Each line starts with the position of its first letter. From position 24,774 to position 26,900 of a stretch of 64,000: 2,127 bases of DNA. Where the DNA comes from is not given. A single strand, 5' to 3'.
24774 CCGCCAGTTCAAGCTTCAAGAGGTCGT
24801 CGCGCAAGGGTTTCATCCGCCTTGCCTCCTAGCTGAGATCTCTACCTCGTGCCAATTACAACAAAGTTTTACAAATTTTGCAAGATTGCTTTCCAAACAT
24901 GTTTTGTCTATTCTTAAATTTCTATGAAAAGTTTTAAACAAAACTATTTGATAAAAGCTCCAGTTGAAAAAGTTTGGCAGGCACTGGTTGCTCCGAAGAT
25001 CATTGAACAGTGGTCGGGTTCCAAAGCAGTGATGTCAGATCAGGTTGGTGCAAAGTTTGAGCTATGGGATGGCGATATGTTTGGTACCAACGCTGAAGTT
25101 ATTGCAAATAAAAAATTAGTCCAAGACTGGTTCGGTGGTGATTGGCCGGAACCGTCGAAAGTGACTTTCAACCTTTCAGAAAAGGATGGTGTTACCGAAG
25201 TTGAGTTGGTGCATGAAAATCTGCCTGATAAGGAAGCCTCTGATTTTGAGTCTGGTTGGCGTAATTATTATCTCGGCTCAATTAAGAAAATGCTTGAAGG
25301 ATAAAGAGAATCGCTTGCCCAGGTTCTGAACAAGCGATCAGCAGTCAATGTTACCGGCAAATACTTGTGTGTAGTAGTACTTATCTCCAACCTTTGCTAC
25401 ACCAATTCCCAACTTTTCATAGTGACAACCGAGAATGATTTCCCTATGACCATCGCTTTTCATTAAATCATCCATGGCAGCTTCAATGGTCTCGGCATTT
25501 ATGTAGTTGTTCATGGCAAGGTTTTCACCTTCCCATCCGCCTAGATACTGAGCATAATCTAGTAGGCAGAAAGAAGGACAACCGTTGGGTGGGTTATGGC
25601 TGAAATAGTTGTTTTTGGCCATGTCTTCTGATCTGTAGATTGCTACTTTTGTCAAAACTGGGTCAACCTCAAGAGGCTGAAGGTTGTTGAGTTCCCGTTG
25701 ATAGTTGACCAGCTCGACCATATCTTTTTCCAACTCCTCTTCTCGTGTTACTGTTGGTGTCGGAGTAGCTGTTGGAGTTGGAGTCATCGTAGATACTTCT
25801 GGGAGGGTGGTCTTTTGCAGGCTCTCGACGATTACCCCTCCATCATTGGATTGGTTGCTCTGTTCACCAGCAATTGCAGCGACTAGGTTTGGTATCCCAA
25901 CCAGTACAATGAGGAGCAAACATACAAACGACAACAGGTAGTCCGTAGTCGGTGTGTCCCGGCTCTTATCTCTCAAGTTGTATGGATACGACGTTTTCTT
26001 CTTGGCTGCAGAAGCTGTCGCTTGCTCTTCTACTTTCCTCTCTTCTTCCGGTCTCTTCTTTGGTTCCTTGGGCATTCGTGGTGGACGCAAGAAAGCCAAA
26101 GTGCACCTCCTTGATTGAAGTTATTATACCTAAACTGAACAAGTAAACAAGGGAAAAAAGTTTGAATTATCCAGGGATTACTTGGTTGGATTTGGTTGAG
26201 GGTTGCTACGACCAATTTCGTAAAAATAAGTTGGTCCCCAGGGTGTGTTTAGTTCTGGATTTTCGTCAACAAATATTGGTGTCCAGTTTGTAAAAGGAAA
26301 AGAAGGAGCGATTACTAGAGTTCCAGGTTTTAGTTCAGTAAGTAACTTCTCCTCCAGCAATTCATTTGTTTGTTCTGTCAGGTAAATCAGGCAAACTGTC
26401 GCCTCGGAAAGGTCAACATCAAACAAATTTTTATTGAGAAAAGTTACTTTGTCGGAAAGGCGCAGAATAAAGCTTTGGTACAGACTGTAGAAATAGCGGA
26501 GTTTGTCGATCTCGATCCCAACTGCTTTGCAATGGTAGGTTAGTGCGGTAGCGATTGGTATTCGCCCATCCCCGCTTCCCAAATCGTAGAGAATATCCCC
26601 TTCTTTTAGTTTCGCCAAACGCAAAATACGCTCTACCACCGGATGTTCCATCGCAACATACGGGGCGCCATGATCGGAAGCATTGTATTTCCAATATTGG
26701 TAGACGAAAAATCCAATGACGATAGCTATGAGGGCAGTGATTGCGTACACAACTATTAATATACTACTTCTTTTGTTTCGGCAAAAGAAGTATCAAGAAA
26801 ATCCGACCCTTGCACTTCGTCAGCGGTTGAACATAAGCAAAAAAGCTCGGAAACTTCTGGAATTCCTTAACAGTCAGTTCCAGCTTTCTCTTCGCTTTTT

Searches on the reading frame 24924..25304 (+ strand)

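Call 12: search_protein_families(library=pfam, proteins=[window:24924-25304:+], max_evalue=0.01)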
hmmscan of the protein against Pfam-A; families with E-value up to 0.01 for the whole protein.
window:24924-25304:+ (126 aa): 1 family
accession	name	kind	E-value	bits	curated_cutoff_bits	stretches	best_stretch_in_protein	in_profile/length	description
PF08327.17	AHSA1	-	3.3e-24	85.9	22.1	1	11-125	1-125/125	Activator of Hsp90 ATPase homolog 1-like protein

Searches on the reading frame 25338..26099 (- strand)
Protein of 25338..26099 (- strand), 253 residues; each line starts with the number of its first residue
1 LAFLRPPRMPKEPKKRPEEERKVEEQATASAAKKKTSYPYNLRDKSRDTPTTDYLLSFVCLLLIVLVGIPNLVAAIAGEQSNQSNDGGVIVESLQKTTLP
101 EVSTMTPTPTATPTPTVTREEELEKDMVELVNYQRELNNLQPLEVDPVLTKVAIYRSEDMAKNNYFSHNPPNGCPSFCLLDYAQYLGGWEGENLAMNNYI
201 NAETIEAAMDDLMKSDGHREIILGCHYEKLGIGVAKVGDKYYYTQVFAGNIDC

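Call 10: search_protein_families(library=pfam, proteins=[window:25338-26099:-], max_evalue=0.01)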
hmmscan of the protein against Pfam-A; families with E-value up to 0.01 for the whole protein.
window:25338-26099:- (253 aa): 1 family
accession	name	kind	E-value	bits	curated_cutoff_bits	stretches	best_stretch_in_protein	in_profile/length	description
PF00188.32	CAP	-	1.4e-15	58.6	21.1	1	128-247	1-117/117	Cysteine-rich secretory protein family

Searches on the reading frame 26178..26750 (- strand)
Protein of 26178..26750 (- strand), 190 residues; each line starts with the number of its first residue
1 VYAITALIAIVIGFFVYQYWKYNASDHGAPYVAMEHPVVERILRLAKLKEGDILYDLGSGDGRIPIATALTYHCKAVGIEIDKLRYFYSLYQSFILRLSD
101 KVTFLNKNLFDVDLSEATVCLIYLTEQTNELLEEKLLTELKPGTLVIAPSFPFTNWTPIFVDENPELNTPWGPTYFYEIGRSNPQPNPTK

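Call 10: search_protein_families(library=pfam, proteins=[window:26178-26750:-], max_evalue=0.01)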
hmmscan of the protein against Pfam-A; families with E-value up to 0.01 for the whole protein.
window:26178-26750:- (190 aa): 1 family
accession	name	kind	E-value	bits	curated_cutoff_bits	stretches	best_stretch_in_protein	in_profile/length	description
PF08123.19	DOT1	-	2.4e-07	30.9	23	1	33-83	25-76/205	Histone methylation protein DOT1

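Call 14: find_encoding_contigs(protein=window:26178-26750:-, flank=10000, max_places=10)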
Protein window:26178-26750:- (190 aa): 5 contigs read that carry it; 5 places shown.
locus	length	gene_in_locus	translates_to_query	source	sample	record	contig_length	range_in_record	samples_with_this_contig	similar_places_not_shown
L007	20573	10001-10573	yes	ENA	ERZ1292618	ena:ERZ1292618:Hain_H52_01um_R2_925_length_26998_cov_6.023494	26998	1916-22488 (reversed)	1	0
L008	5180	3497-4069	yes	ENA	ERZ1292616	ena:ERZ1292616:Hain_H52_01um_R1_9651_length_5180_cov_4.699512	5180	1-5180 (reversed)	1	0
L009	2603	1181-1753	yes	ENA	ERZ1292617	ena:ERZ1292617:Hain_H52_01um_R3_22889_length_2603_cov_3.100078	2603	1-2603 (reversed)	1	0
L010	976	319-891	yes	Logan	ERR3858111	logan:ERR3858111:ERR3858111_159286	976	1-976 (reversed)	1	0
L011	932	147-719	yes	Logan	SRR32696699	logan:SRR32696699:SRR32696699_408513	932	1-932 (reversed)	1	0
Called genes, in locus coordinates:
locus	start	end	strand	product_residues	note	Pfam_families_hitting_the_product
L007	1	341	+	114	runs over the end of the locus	-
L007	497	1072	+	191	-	-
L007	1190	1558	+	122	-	-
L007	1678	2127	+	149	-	-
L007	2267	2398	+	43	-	-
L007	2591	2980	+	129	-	-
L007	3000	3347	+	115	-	-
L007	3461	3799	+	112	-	-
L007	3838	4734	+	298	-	-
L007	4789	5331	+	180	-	-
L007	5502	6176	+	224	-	PF03412:Peptidase_C39 (weak), PF13529:Peptidase_C39_2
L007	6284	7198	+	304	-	-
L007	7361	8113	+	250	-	-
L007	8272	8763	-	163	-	PF04234:CopC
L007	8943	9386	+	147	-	-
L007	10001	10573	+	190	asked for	PF08123:DOT1 (weak)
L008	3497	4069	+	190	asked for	PF08123:DOT1 (weak)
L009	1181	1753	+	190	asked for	PF08123:DOT1 (weak)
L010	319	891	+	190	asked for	PF08123:DOT1 (weak)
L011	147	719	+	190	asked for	PF08123:DOT1 (weak)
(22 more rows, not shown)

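Call 23: find_homologous_proteins(query=window:26178-26750:-, max_evalue=0.00001)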
Query window:26178-26750:- (190 aa): 2151 proteins with E <= 0.00001 among 2393 candidates; the best 120 are listed.
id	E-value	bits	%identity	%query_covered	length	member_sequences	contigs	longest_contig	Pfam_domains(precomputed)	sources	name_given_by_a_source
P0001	6.9e-108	377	89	97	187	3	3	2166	PF08123.20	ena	-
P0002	3.0e-106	372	86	98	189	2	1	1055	PF08123.20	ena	-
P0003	5.5e-103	361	84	97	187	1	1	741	PF08123.20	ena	-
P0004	8.8e-102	357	80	98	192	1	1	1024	PF08123.20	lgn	-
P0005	1.0e-98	347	80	97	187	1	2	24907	PF08123.20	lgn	-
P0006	5.7e-98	345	79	96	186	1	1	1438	PF08123.20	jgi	jgi:hypothetical protein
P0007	1.0e-97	344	78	98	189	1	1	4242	PF08123.20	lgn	-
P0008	6.4e-95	335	80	96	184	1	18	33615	PF08123.20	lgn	-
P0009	1.6e-94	333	77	97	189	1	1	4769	PF08123.20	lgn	-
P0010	3.0e-91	323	75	96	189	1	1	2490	PF08123.20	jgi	jgi:SAM-dependent methyltransferase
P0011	6.9e-87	308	70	97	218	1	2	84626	PF08123.20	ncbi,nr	ncbi:MAG TPA: hypothetical protein VLE47_00495 [Candidatus Saccharimonadales bacterium]|nr:hypotheti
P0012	1.2e-84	301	72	96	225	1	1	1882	PF08123.20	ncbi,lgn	-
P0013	3.0e-81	290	80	83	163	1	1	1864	PF08123.20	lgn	-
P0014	5.5e-75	270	65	96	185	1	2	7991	PF00398.27,PF08123.20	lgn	-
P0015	1.3e-74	268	66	100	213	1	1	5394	PF08123.20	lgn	-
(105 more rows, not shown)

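Call 25: find_encoding_contigs(protein=P0008, flank=10000, max_places=4)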
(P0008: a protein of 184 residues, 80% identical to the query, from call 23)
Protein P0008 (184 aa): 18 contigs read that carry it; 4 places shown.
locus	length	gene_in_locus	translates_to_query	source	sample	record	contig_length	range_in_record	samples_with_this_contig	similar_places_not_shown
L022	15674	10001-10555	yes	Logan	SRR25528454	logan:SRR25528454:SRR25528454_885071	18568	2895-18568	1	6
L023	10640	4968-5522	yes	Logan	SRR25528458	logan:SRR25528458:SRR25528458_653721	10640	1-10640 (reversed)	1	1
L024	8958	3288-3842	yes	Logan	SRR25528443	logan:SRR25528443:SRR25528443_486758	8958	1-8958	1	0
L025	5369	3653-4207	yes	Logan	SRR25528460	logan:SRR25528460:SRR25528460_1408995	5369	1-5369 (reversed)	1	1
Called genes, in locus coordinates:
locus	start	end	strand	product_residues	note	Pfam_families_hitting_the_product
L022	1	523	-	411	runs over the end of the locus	PF02195:ParB_N (faint)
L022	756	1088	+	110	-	-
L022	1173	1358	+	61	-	-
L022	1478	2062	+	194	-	-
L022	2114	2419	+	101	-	PF03091:CutA1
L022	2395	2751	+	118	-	PF01588:tRNA_bind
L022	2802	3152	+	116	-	PF03479:PCC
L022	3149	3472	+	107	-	PF04266:ASCH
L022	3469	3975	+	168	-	PF00186:DHFR_1 (weak), PF01872:RibD_C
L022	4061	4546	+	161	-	-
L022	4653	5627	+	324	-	-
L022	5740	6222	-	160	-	PF04234:CopC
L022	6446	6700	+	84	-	-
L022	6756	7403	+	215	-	PF00364:Biotin_lipoyl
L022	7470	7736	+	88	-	-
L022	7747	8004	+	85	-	-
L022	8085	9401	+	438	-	PF05496:RuvB_N, PF00931:NB-ARC (weak), PF00004:AAA, PF07728:AAA_5 (faint), PF13173:AAA_14 (faint), PF16193:AAA_assoc_2, PF12002:MgsA_C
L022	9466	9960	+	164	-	PF00583:Acetyltransf_1, PF13673:Acetyltransf_10, PF13508:Acetyltransf_7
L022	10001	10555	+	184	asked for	PF08123:DOT1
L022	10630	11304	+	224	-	PF00188:CAP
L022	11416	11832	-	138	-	PF08570:DUF1761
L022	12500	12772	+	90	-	-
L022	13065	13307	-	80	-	-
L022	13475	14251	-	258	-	PF18900:DUF5656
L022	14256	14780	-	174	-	PF02075:RuvC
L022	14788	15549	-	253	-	PF20772:TACO1_YebC_N, PF01709:Transcrip_reg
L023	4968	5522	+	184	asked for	PF08123:DOT1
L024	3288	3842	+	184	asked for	PF08123:DOT1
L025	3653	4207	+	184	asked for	PF08123:DOT1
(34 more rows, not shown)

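Call 26: find_encoding_contigs(protein=P0005, flank=10000, max_places=3)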
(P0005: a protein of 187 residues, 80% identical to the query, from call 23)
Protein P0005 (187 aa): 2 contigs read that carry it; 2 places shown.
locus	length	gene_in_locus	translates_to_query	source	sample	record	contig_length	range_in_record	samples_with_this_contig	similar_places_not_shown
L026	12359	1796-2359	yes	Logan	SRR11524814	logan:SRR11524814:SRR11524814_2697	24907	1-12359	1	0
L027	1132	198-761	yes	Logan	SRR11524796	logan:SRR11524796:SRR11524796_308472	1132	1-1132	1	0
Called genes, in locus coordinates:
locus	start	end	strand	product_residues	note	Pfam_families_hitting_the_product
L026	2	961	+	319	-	?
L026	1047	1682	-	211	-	-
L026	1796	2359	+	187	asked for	PF08123:DOT1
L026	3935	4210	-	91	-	-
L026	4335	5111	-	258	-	PF18900:DUF5656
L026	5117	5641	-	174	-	PF02075:RuvC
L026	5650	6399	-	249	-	PF20772:TACO1_YebC_N, PF01709:Transcrip_reg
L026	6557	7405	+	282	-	-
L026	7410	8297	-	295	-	-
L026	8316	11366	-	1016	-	PF26449:DUF8128, PF01935:DUF87 (weak), PF02534:T4SS-DNA_transf (faint), PF10412:TrwB_AAD_bind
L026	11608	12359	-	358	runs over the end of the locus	PF13399:LytR_C (weak)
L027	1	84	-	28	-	?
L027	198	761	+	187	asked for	PF08123:DOT1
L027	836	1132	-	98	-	?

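Call 27: find_encoding_contigs(protein=P0011, flank=10000, max_places=3)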
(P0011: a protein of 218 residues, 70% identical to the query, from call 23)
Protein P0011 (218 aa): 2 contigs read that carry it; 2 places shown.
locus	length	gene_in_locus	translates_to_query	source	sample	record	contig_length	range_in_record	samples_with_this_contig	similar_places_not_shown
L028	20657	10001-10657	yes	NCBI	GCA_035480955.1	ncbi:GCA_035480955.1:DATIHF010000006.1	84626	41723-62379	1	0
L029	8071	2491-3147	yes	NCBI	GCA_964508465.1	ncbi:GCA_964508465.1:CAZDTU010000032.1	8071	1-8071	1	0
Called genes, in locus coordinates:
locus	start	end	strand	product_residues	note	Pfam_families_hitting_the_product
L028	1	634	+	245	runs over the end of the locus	-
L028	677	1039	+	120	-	-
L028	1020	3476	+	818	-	PF13401:AAA_22 (faint), PF01695:IstB_IS21 (faint), PF00004:AAA (weak), PF17871:AAA_lid_9, PF00004:AAA (weak), PF07724:AAA_2, PF07728:AAA_5, PF10431:ClpB_D2-small, +2 more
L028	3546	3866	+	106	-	-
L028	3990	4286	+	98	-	-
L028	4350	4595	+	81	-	-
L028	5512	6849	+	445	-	PF05496:RuvB_N, PF00004:AAA, PF07728:AAA_5 (weak), PF13173:AAA_14 (weak), PF16193:AAA_assoc_2, PF12002:MgsA_C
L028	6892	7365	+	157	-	-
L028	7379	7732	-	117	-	PF06262:Zincin_1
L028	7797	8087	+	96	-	-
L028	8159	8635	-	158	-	PF04234:CopC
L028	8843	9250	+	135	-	-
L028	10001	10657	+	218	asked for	PF08123:DOT1 (weak)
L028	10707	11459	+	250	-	-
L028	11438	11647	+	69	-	-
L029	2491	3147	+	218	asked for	PF08123:DOT1 (weak)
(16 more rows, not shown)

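Call 31: find_encoding_contigs(protein=P0001, flank=10000, max_places=4)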
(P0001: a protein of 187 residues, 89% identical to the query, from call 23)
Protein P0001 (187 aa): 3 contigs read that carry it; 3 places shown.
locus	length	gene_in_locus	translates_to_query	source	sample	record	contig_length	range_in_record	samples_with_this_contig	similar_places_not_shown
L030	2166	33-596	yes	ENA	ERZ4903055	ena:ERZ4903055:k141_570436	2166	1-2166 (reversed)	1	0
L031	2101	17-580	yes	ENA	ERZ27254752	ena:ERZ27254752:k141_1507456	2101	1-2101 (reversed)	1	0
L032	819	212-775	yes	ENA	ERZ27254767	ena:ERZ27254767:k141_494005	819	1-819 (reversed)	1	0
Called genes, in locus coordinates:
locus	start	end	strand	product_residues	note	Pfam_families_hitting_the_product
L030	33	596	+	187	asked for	PF08123:DOT1 (weak)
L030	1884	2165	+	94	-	?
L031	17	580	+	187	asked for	PF08123:DOT1 (weak)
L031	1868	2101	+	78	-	?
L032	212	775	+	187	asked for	PF08123:DOT1 (weak)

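Call 41: find_encoding_contigs(protein=P0002, flank=10000, max_places=3)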
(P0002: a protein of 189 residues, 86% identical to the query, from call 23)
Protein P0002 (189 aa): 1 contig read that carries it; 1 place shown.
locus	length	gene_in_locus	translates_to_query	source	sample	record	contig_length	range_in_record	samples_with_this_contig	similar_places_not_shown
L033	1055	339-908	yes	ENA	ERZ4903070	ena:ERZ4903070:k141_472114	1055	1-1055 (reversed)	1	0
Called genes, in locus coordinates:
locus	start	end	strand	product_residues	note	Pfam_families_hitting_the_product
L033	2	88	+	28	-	?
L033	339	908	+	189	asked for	PF08123:DOT1 (weak)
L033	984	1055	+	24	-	?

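Call 42: find_encoding_contigs(protein=P0007, flank=10000, max_places=3)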
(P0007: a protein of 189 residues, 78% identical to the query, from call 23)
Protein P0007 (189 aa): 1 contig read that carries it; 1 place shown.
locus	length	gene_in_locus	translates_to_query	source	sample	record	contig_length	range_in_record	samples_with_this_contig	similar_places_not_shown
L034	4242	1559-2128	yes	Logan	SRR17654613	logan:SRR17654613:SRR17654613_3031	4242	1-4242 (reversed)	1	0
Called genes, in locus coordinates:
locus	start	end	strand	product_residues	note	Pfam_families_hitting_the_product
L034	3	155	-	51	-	?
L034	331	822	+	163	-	PF13673:Acetyltransf_10, PF00583:Acetyltransf_1, PF13508:Acetyltransf_7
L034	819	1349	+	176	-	PF01931:NTPase_I-T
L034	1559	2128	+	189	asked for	PF08123:DOT1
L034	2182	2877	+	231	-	PF00188:CAP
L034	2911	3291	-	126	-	PF08327:AHSA1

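Call 43: find_encoding_contigs(protein=P0009, flank=10000, max_places=3)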
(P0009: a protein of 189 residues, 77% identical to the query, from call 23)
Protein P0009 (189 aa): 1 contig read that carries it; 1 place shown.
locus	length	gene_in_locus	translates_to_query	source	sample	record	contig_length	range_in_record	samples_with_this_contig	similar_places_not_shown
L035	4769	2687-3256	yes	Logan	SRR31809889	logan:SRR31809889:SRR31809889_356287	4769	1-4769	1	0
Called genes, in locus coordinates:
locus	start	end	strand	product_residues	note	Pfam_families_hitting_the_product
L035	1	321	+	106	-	?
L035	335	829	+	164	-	PF00583:Acetyltransf_1, PF13673:Acetyltransf_10, PF13508:Acetyltransf_7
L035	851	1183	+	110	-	-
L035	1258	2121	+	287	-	PF00892:EamA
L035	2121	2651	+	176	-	PF01931:NTPase_I-T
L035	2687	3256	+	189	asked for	PF08123:DOT1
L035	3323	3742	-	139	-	PF08570:DUF1761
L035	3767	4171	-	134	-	-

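Call 76: find_encoding_contigs(protein=P0006, flank=10000, max_places=3)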
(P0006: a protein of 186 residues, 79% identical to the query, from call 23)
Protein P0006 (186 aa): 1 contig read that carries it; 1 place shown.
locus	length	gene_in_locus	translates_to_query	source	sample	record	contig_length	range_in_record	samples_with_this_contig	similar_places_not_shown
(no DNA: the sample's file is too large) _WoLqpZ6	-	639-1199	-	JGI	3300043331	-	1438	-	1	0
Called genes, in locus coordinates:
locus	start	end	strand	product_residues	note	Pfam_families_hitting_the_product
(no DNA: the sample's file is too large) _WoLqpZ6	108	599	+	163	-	PF13420:Acetyltransf_4 (weak), PF00583:Acetyltransf_1, PF13673:Acetyltransf_10, PF13508:Acetyltransf_7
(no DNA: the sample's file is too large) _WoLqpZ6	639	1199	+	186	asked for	PF08123:DOT1 (weak)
